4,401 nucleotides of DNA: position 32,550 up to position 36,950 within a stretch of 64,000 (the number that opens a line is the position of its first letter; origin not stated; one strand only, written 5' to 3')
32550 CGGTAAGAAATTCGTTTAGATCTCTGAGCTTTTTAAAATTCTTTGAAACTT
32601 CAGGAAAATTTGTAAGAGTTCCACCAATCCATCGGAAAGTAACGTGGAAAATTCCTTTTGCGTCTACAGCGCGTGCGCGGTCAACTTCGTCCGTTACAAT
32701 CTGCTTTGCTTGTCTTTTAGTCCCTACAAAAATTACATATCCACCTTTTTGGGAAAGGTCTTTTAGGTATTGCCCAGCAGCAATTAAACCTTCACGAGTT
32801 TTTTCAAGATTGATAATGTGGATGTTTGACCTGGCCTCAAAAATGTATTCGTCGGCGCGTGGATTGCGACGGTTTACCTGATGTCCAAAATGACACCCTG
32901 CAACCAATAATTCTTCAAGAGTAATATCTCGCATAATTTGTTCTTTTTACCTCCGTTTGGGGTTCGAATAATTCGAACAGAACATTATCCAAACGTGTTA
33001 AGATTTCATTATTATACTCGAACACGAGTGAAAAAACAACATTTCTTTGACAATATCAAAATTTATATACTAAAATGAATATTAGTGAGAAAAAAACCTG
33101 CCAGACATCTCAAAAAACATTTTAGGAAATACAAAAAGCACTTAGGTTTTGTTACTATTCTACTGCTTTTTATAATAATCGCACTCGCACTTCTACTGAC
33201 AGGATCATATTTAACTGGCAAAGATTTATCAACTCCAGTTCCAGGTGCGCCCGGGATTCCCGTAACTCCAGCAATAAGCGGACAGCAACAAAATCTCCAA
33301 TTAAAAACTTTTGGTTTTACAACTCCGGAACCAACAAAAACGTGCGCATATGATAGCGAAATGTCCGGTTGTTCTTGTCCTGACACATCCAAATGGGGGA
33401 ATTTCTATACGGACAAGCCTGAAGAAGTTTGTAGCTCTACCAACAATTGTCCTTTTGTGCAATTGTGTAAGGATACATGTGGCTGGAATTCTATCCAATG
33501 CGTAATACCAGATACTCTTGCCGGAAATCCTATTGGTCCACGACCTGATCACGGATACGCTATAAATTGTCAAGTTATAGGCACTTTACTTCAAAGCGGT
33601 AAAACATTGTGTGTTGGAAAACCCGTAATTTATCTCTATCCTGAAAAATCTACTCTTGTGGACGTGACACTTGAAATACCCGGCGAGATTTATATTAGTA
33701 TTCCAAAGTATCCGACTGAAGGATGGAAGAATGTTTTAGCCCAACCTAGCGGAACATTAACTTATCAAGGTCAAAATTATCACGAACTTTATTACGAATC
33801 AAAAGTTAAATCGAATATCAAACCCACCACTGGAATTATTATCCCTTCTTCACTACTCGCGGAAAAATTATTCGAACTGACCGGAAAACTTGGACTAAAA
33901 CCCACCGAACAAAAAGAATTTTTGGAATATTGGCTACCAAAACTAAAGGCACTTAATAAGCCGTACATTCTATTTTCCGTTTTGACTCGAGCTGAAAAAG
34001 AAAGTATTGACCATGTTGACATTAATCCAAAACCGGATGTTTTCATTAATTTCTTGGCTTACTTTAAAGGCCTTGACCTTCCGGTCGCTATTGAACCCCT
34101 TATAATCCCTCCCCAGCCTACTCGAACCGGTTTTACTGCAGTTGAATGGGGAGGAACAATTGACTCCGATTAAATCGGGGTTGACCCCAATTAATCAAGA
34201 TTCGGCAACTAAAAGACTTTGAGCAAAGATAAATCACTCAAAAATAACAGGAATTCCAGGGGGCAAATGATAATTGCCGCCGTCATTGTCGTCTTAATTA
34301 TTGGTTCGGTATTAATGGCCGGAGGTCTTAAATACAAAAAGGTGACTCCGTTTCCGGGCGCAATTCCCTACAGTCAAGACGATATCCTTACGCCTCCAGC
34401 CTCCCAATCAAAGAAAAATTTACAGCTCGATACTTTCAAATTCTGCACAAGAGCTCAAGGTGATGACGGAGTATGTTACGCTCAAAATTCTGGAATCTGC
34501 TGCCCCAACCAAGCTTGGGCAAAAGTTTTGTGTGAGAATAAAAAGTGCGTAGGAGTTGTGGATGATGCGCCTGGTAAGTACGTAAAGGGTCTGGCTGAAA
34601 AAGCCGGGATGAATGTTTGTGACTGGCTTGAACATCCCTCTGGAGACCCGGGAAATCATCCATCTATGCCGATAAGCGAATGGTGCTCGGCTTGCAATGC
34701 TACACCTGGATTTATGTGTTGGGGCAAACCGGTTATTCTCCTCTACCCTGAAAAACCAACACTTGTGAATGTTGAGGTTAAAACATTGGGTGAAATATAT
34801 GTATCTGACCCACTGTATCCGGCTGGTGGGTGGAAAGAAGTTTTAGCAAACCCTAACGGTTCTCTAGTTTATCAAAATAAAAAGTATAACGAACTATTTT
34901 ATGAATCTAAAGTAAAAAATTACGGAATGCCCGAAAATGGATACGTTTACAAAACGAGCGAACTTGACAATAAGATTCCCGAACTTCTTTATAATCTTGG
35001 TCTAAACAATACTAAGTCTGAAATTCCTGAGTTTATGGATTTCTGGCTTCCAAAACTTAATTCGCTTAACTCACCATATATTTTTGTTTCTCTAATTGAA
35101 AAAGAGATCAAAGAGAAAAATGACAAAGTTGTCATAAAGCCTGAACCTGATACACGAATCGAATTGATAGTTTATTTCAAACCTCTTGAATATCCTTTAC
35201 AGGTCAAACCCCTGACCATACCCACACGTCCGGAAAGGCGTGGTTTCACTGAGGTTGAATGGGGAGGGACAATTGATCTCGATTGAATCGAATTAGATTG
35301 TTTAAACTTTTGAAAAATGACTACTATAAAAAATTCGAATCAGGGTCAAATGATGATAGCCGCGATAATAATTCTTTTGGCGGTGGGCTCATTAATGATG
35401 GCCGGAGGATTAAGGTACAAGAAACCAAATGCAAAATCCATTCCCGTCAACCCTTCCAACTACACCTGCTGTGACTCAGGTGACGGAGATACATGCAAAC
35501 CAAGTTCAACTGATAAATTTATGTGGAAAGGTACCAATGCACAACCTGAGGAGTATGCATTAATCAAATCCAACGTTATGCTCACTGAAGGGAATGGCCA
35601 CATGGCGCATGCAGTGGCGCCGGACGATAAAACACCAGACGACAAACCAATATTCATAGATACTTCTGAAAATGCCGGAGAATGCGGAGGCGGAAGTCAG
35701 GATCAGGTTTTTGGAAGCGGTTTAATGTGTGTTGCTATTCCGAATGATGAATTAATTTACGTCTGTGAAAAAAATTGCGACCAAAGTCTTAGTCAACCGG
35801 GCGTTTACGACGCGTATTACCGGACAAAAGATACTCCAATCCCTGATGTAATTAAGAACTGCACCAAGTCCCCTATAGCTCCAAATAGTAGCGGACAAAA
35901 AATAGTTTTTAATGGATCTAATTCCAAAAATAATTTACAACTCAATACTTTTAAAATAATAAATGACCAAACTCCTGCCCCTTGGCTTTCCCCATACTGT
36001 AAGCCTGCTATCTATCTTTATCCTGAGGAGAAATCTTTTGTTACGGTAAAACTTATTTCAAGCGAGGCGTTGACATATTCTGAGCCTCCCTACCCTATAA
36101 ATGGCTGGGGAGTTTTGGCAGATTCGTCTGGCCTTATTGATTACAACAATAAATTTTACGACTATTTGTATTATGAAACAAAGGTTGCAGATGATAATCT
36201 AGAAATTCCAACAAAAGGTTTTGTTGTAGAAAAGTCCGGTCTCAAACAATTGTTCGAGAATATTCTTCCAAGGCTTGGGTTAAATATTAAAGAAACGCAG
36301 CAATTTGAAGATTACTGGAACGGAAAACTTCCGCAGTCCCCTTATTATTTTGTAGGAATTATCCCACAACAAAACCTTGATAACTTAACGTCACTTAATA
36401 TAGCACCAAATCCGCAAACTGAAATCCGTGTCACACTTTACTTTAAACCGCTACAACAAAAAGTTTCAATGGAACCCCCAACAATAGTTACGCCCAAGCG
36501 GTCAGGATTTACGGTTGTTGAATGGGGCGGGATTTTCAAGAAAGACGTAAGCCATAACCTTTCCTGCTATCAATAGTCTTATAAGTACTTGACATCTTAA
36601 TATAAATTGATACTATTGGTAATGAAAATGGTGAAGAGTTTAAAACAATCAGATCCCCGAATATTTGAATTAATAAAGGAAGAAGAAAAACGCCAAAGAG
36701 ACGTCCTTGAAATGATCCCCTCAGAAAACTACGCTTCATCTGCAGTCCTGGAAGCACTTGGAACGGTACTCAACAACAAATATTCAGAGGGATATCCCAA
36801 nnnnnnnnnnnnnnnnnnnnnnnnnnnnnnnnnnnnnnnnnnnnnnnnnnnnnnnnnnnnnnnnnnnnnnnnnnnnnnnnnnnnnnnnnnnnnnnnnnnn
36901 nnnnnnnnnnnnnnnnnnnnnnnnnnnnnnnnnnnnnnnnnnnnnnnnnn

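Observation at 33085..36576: Tandem triplication of a membrane-anchored secreted protein family with a conserved C-terminal domain and hypervariable Cys-rich middle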

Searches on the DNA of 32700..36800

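Call 101: search_rna_families(source=window, start=32700, end=36800, threshold=evalue, max_evalue=1)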
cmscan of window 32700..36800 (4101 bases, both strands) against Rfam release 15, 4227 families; matches with E-value up to 1: 1.
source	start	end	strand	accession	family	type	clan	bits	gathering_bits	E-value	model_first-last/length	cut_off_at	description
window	33410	33532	-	RF01941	MIR1223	Gene; miRNA;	-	19.9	77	0.47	1-102/102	no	MIR1223 microRNA precursor family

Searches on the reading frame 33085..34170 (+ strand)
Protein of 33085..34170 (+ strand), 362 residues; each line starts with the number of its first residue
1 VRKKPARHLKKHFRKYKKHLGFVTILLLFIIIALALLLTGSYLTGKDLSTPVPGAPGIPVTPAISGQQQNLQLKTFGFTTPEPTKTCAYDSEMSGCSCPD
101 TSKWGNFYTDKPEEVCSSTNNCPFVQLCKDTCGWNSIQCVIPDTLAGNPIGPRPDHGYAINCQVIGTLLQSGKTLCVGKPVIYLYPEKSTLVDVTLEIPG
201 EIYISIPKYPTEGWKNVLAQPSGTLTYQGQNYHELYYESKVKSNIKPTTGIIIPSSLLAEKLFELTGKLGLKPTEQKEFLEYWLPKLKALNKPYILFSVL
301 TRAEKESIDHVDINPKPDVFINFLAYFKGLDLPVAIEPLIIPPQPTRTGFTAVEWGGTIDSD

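Call 4: search_protein_families(library=pfam, proteins=[window:33085-34170:+], max_evalue=1)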
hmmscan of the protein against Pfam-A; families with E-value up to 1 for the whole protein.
window:33085-34170:+ (362 aa): 1 family
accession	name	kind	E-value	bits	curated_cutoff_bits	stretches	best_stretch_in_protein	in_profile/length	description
PF23250.1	zf_DPOE_2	-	0.086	13.5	27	1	112-152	14-53/73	Zinc finger domain of DNA polymerase-epsilon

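Call 5: search_protein_families(library=ncbifam, proteins=[window:33085-34170:+], max_evalue=1)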
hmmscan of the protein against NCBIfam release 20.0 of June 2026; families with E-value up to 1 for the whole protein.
window:33085-34170:+ (362 aa): 0 families

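Call 98: search_protein_families(library=phrogs, proteins=[window:33085-34170:+], max_evalue=0.01)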
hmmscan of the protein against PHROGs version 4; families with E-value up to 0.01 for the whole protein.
window:33085-34170:+ (362 aa): 0 families

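Call 99: search_protein_families(library=padloc, proteins=[window:33085-34170:+], max_evalue=0.01)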
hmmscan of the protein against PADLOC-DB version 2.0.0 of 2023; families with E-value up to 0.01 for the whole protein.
window:33085-34170:+ (362 aa): 0 families
